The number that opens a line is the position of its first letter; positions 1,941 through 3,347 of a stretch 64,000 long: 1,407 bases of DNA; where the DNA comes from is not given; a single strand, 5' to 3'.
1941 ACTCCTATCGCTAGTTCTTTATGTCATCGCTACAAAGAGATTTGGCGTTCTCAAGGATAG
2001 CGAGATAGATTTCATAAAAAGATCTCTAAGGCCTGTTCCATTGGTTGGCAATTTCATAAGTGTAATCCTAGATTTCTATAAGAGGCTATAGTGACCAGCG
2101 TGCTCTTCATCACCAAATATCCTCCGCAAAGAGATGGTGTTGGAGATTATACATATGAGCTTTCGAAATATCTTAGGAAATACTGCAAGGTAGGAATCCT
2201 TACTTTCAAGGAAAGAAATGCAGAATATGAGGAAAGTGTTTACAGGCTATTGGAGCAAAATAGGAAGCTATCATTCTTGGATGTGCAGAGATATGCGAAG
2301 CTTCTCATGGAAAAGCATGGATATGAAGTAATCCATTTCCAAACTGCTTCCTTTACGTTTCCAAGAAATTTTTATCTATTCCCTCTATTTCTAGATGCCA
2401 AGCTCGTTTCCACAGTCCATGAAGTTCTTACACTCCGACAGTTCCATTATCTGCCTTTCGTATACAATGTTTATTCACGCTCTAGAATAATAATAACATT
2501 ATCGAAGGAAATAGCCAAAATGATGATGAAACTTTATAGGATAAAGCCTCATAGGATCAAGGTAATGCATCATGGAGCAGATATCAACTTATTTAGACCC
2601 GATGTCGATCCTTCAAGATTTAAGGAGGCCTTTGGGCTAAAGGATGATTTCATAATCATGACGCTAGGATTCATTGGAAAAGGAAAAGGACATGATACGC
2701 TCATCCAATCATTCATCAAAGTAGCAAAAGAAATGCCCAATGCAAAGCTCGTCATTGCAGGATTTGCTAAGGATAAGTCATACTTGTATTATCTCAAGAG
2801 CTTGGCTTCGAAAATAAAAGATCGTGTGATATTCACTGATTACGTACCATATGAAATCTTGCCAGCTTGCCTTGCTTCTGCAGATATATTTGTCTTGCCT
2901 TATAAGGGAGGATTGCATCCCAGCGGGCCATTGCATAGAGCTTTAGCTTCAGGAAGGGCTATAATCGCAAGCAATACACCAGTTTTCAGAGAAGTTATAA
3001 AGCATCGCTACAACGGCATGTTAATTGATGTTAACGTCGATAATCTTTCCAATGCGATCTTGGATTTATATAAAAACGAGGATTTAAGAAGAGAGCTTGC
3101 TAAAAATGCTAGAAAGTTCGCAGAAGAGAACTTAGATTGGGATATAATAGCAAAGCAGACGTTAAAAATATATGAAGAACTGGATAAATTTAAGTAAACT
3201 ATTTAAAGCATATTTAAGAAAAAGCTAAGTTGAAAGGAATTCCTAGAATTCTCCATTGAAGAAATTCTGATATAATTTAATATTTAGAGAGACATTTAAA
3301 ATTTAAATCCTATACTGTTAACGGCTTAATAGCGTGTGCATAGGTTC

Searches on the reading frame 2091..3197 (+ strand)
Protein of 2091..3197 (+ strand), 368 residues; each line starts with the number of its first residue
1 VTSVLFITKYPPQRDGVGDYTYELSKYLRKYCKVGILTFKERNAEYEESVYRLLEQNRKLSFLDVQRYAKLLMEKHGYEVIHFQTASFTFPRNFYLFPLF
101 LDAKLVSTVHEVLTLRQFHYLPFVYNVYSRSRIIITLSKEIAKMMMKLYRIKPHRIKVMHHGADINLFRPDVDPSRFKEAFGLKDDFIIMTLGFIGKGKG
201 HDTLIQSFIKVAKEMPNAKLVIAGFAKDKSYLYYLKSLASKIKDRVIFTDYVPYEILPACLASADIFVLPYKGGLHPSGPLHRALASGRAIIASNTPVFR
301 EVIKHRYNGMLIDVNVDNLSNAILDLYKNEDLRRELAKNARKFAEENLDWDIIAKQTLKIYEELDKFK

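Call 8: search_protein_families(library=pfam, proteins=[window:2091-3197:+], max_evalue=0.01)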
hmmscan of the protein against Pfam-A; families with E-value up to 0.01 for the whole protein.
window:2091-3197:+ (368 aa): 4 families
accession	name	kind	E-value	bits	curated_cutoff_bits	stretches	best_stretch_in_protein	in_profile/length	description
PF00534.26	Glycos_transf_1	-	2.1e-28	99.5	26.4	1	181-342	9-171/172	Glycosyl transferases group 1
PF13692.12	Glyco_trans_1_4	-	3e-22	79.8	27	1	189-329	4-142/142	Glycosyl transferases group 1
PF13439.12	Glyco_transf_4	-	7.8e-17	62.3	28.5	1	15-166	2-169/170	Glycosyltransferase Family 4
PF13524.12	Glyco_trans_1_2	-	8.6e-05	23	25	1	208-358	5-143/144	Glycosyl transferase-like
